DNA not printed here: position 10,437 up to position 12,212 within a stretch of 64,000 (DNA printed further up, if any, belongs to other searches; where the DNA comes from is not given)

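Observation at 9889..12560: Translationally coupled SixA-like phosphatase, B12-rSAM (CX4CX2C) and kinase-like cassette of unknown function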

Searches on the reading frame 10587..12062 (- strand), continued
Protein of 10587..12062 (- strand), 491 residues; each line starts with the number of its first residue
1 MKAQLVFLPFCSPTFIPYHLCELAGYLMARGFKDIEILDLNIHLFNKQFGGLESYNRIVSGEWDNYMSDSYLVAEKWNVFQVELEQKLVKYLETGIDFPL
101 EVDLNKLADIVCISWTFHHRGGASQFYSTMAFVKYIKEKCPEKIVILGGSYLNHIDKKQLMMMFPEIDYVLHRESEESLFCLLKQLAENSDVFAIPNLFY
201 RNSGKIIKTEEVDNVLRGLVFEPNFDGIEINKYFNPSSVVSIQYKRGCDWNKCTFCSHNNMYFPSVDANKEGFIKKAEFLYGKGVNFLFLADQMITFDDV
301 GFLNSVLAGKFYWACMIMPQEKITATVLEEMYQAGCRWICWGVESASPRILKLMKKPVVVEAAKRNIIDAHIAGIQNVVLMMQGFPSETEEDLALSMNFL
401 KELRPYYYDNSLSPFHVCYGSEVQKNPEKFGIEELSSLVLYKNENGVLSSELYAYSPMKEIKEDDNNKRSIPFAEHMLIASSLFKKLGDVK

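Call 61: fold_search(model_id=the predicted structure, library=pdb)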
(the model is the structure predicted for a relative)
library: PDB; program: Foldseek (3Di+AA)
matches with E <= 10: 1582; with E <= 0.001: 84
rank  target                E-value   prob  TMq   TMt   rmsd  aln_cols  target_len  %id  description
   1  6wte_A                4.7e-18  1.00  0.65  0.57   9.9       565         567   14  Structure of radical S-adenosylmethionine methyltransferase, TsrM, from Kitasatospora setae with cobalamin and [4Fe-4S (released 2020-12-23)
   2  6wtf_A                1.4e-17  1.00  0.65  0.59   6.2       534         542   15  Structure of radical S-adenosylmethionine methyltransferase, TsrM, from Kitasatospora setae with tryptophan substrate  (released 2020-12-23)
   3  6wte_B                2.8e-17  1.00  0.63  0.59   6.4       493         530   15  Structure of radical S-adenosylmethionine methyltransferase, TsrM, from Kitasatospora setae with cobalamin and [4Fe-4S (released 2020-12-23)
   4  9ccb                  6.4e-17  1.00  0.54  0.63   5.0       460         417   15  X-ray crystal structure of methyl-coenzyme M reductase glutamine methylase (MgmA) from Methanothermobacter marburgensis  (released 2025-01-01)
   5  6wtf_B                7.6e-17  1.00  0.65  0.60   6.0       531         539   14  Structure of radical S-adenosylmethionine methyltransferase, TsrM, from Kitasatospora setae with tryptophan substrate  (released 2020-12-23)
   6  5ul4                  3.0e-16  1.00  0.62  0.43   5.8       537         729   15  Structure of Cobalamin-dependent S-adenosylmethionine radical enzyme OxsB with aqua-cobalamin and S-adenosylmethionine b (released 2017-04-19)
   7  7kdy_A                7.3e-16  1.00  0.63  0.48   5.8       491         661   12  Crystal structure of Streptomyces tokunonesis TokK with hydroxycobalamin, 5'-deoxyadenosine, methionine, and (2R)-pant (released 2022-01-12)
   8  5ul2                  7.3e-16  1.00  0.62  0.44   5.9       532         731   14  Structure of Apo, SeMet-labeled Cobalamin-dependent S-adenosylmethionine radical enzyme OxsB (released 2017-04-19)
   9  7kdx_B                7.8e-16  1.00  0.61  0.46   6.2       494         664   13  Crystal structure of Streptomyces tokunonesis TokK with hydroxycobalamin, 5'-deoxyadenosine, and methionine (released 2022-01-12)
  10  5ul3                  1.5e-15  1.00  0.63  0.44   5.7       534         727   14  Structure of Cobalamin-dependent S-adenosylmethionine radical enzyme OxsB with aqua-cobalamin bound (released 2017-04-19)
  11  7kdx_A                3.0e-15  1.00  0.62  0.48   5.1       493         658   12  Crystal structure of Streptomyces tokunonesis TokK with hydroxycobalamin, 5'-deoxyadenosine, and methionine (released 2022-01-12)
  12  9n1d                  5.2e-15  1.00  0.60  0.48   5.2       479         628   14  Crystal structure of CysS from Corallococcus sp. CA054B with 5'-deoxyadenosine and methionine bound (released 2026-01-28)
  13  7kdy_B                7.9e-15  1.00  0.61  0.47   5.7       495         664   13  Crystal structure of Streptomyces tokunonesis TokK with hydroxycobalamin, 5'-deoxyadenosine, methionine, and (2R)-pant (released 2022-01-12)
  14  9a6d_A                1.9e-14  1.00  0.46  0.50   8.5       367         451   18  Integrative model of MTAB-YVFG by crosslinking MS and deep learning (released 2024-09-18)
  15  9n1c                  2.3e-14  1.00  0.60  0.48   5.4       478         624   13  Crystal structure of CysS from Corallococcus sp. CA054B with 5'-deoxyadenosine, methionine, and pantetheinylated 3-ethox (released 2026-01-28)
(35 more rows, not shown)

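Call 63: search_protein_families(library=ncbifam, proteins=[P0003, P0004], max_evalue=0.01)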
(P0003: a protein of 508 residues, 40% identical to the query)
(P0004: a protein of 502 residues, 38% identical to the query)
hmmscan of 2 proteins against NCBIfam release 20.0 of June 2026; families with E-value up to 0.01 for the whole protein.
P0003 (508 aa): 22 families
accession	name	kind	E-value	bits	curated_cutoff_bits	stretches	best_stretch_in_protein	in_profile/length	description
TIGR03975.1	rSAM_ocin_1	subfamily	1.8e-25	89.5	281.85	1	138-449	142-465/606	RiPP maturation radical SAM C-methyltransferase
TIGR04479.1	bcpD_PhpK_rSAM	subfamily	2.9e-25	88.6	600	1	136-444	123-437/504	PhpK family radical SAM P-methyltransferase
TIGR04014.1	B12_SAM_MJ_0865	equivalog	1.1e-19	70.5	360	1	146-414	60-336/434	methyl-coenzyme M reductase glutamine C-methyltransferase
TIGR03471.1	HpnJ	equivalog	1.4e-17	63.8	577.6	1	137-468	81-417/472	hopanoid biosynthesis associated radical SAM protein HpnJ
NF050148.1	rSAM_ApyD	equivalog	3.2e-17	62.2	750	1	136-429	86-381/645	RiPP biosynthesis radical SAM protein ApyD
TIGR04072.2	rSAM_ladder_B12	equivalog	1.1e-14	53.9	360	1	211-415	147-350/443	lipid biosynthesis B12-binding/radical SAM protein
TIGR04385.1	B12_rSAM_cofa1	equivalog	5.7e-13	48.9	450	1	143-414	89-364/438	B12 lower ligand biosynthesis radical SAM protein BzaD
TIGR02026.1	BchE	equivalog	6.9e-13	48.3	481.35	1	138-423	77-374/497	magnesium-protoporphyrin IX monomethyl ester anaerobic oxidative cyclase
NF045585.1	rSAM_slr0320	equivalog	9e-11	41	775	1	146-397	131-390/511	photosystem II high light acclimation radical SAM protein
TIGR00089.1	TIGR00089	subfamily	2.3e-10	39.8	251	1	243-417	137-321/429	MiaB/RimO family radical SAM methylthiotransferase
TIGR04295.1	B12_rSAM_oligo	hypoth_equivalog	2.1e-09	36.6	400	1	178-369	124-316/422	TIGR04295 family B12-binding domain-containing radical SAM protein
TIGR01125.1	TIGR01125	equivalog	2.6e-09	36.7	356.95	1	153-415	66-317/432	30S ribosomal protein S12 methylthiotransferase RimO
TIGR04190.1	B12_SAM_Ta0216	equivalog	1.4e-08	33.8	500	1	141-447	97-435/554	TIGR04190 family B12-binding domain/radical SAM domain protein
NF040542.1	rSAM_RCCLKC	equivalog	9.1e-08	31.7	450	1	247-439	181-378/423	arsinothricin biosynthesis radical SAM protein ArsL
NF038361.1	rSAM_Sden_1168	equivalog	9.7e-08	31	575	1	244-417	280-453/560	Sden_1168 family B12-binding radical SAM P-methyltransferase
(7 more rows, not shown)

P0004 (502 aa): 18 families
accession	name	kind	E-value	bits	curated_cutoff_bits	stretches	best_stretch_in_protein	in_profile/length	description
TIGR04479.1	bcpD_PhpK_rSAM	subfamily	1.2e-25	89.9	600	1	141-444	128-437/504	PhpK family radical SAM P-methyltransferase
TIGR03975.1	rSAM_ocin_1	subfamily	1e-22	80.4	281.85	1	66-444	77-460/606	RiPP maturation radical SAM C-methyltransferase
TIGR03471.1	HpnJ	equivalog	4.4e-21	75.3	577.6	1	110-415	57-366/472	hopanoid biosynthesis associated radical SAM protein HpnJ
NF050148.1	rSAM_ApyD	equivalog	1.6e-16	59.8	750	1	137-410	87-362/645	RiPP biosynthesis radical SAM protein ApyD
TIGR04014.1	B12_SAM_MJ_0865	equivalog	7.9e-13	48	360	1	334-414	256-336/434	methyl-coenzyme M reductase glutamine C-methyltransferase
TIGR04072.2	rSAM_ladder_B12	equivalog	2.2e-12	46.4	360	1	142-431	88-365/443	lipid biosynthesis B12-binding/radical SAM protein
TIGR04013.1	B12_SAM_MJ_1487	hypoth_equivalog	2e-10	40.1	251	2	350-415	269-334/382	TIGR04013 family B12-binding domain/radical SAM domain-containing protein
TIGR04385.1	B12_rSAM_cofa1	equivalog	3e-09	36.6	450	1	132-414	77-364/438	B12 lower ligand biosynthesis radical SAM protein BzaD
TIGR04190.1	B12_SAM_Ta0216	equivalog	3e-09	36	500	1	141-443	97-431/554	TIGR04190 family B12-binding domain/radical SAM domain protein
TIGR04367.1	HpnR_B12_rSAM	equivalog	1.6e-08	33.6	650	1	120-388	62-327/490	hopanoid C-3 methylase HpnR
TIGR02026.1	BchE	equivalog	6.8e-08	31.8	481.35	1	147-412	86-363/497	magnesium-protoporphyrin IX monomethyl ester anaerobic oxidative cyclase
NF033712.0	B12_rSAM_KedN5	subfamily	1.9e-07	29.7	700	1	142-263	80-211/624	KedN5 family methylcobalamin-dependent radical SAM C-methyltransferase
TIGR03960.1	rSAM_fuse_unch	hypoth_equivalog_domain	2.1e-07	29.9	462.3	1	215-420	222-430/605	TIGR03960 family B12-binding radical SAM protein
NF038361.1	rSAM_Sden_1168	equivalog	3.4e-07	29.2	575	1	235-413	271-450/560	Sden_1168 family B12-binding radical SAM P-methyltransferase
TIGR00089.1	TIGR00089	subfamily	1.6e-05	23.9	251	1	151-416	66-320/429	MiaB/RimO family radical SAM methylthiotransferase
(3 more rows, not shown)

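Call 73: find_related_loci(query=A4, collection=viral_contigs, flank=6000)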
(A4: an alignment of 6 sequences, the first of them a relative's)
Query A4 (491 aa) in viral_contigs; peptide patterns used: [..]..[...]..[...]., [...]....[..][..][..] (x = any residue, [..] = any of these).
31 stretches matched a pattern, but none encodes a relative of the query by tblastn (E <= 1e-3).

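Call 76: search_protein_families(library=ncbifam, proteins=[L002:10437-11438:-, L002:9533-10225:+, L005:4961-6715:+, L005:2099-3031:+, L005:876-1994:-, L005:6881-7990:+, L017:5339-5929:+, L014:7391-8458:-], max_evalue=0.00001)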
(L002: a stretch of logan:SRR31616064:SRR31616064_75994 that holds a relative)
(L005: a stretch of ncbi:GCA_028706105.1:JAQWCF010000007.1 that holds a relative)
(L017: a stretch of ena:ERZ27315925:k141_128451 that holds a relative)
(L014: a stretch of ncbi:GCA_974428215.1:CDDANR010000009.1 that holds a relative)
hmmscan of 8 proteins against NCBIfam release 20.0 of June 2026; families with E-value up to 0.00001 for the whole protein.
L002:10437-11438:- (333 aa): 4 families
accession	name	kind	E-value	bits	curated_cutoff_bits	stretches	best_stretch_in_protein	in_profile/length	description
TIGR00452.1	TIGR00452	equivalog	1.6e-105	352.4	275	1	40-329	24-313/316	tRNA 5-methoxyuridine(34)/uridine 5-oxyacetic acid(34) synthase CmoB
NF011650.0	PRK15068.1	equivalog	4.6e-103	344.5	209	1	45-331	35-321/324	tRNA 5-methoxyuridine(34)/uridine 5-oxyacetic acid(34) synthase CmoB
TIGR04290.1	meth_Rta_06860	hypoth_equivalog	1.2e-15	57.6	300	1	120-248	35-162/226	TIGR04290 family methyltransferase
TIGR01983.1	UbiG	equivalog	4e-07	29.6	102.95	1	134-238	50-154/228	bifunctional 2-polyprenyl-6-hydroxyphenol methylase/3-demethylubiquinol 3-O-methyltransferase UbiG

L002:9533-10225:+ (230 aa): 2 families
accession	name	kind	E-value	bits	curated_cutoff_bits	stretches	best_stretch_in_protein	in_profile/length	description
TIGR00276.1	TIGR00276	equivalog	1.2e-57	195.4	200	1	14-220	5-217/337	tRNA epoxyqueuosine(34) reductase QueG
TIGR02486.1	RDH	subfamily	4.3e-08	33.4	160.35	1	138-206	155-229/314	reductive dehalogenase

L005:4961-6715:+ (584 aa): 4 families
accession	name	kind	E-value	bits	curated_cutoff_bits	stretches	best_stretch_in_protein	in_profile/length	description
NF011996.0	PRK15452.1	equivalog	1.1e-55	189.3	534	2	3-201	5-208/449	prephenate-dependent tRNA uridine(34) hydroxylase TrhP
NF047963.1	quinone_UbiU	equivalog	2.3e-41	142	440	2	3-192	1-198/331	ubiquinone anaerobic biosynthesis protein UbiU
NF047965.1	quinone_UbiV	equivalog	9.8e-10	38.4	275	1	58-258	62-259/292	ubiquinone anaerobic biosynthesis protein UbiV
NF011991.0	PRK15447.1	equivalog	3.5e-08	33.2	283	1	24-244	30-254/302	U32 family peptidase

L005:2099-3031:+ (310 aa): 6 families
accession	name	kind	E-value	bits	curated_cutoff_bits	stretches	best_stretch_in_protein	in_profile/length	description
NF008748.0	PRK11783.1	equivalog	3.1e-112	376.1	466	1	4-309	396-702/704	bifunctional 23S rRNA (guanine(2069)-N(7))-methyltransferase RlmK/23S rRNA (guanine(2445)-N(2))-methyltransferase RlmL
NF033380.1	Rlm_2499C5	equivalog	8.3e-28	97.2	650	1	111-262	184-332/391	23S rRNA (cytosine(2499)-C(5))-methyltransferase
NF011707.0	PRK15128.1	equivalog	1.3e-22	80.2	712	1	110-262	183-335/396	23S rRNA (cytosine(1962)-C(5))-methyltransferase RlmI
NF046099.1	RSP_2647_MTase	equivalog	2.8e-19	69.2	600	1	114-240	184-312/391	RSP_2647 family RNA methyltransferase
NF053718.1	23SC1962Mtase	equivalog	3.3e-19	68.9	575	1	41-262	107-322/383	23S rRNA (cytosine(1962)-C(5))-methyltransferase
TIGR00095.1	TIGR00095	equivalog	4e-06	26.6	117.5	1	143-230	48-137/194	16S rRNA (guanine(966)-N(2))-methyltransferase RsmD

L005:876-1994:- (372 aa): 7 families
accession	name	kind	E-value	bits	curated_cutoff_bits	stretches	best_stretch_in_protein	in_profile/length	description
NF008748.0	PRK11783.1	equivalog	6.3e-87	292.4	466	1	3-371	4-380/704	bifunctional 23S rRNA (guanine(2069)-N(7))-methyltransferase RlmK/23S rRNA (guanine(2445)-N(2))-methyltransferase RlmL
NF040721.1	Trm14_Arch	equivalog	3.9e-49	167.7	280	1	5-323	3-316/370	tRNA (guanine(6)-N2)-methyltransferase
TIGR01177.1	TIGR01177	hypoth_equivalog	1.9e-14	53.8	316.55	1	68-213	64-204/330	TIGR01177 family methyltransferase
NF040850.1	Trm14_Thcoccales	equivalog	4.5e-13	48.9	480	1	11-210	37-236/365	tRNA (guanine(6)-N2)-methyltransferase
NF033398.1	rRNA_meth_EmtA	equivalog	2.6e-12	46.8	625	1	7-212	5-208/336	EmtA family 23S rRNA (guanine(2470)) methyltransferase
TIGR03534.1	RF_mod_PrmC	equivalog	6.6e-07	29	199.1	0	252-311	111-171/253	peptide chain release factor N(5)-glutamine methyltransferase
TIGR00536.1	hemK_fam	subfamily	2.3e-06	26.9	115.5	0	254-315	139-201/286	HemK family protein methyltransferase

L005:6881-7990:+ (369 aa): 5 families
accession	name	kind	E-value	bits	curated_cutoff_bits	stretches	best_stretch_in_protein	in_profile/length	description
NF040650.1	sulfolac_dhydr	equivalog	7.9e-75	252.1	500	1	14-360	9-334/339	L-sulfolactate dehydrogenase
NF007504.0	PRK10098.1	equivalog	6.4e-59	199.5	336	1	5-358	4-343/360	malate/lactate/ureidoglycolate dehydrogenase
NF011599.0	PRK15025.1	equivalog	8.3e-54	183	356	1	9-347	4-326/349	ureidoglycolate dehydrogenase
TIGR03175.1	AllD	equivalog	7.2e-49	166.8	496.2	1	9-348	4-327/349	ureidoglycolate dehydrogenase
NF009750.0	PRK13260.1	equivalog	3.6e-39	134.8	316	1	13-349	8-326/332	3-dehydro-L-gulonate 2-dehydrogenase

L017:5339-5929:+ (196 aa): 1 family
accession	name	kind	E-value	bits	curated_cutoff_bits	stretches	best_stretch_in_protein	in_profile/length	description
NF010223.0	PRK13679.1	equivalog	5.1e-06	26.5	129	0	6-109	3-102/170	hypothetical protein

L014:7391-8458:- (355 aa): 5 families
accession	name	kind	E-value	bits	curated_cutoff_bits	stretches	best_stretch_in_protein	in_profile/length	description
TIGR01388.1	rnd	equivalog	1.3e-45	156.2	298.95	1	5-351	2-361/363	ribonuclease D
NF008089.0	PRK10829.1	equivalog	2.9e-22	79.2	516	1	2-324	3-335/375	ribonuclease D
NF011540.0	PRK14975.1-4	equivalog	3.3e-22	78.7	601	1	2-175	3-170/576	bifunctional 3'-5' exonuclease/DNA polymerase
NF011539.0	PRK14975.1-3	equivalog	3.8e-20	71.7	640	1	3-171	48-222/628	bifunctional 3'-5' exonuclease/DNA polymerase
NF004397.1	PRK05755.1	equivalog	4.2e-10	38.8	720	1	5-172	299-480/889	DNA polymerase I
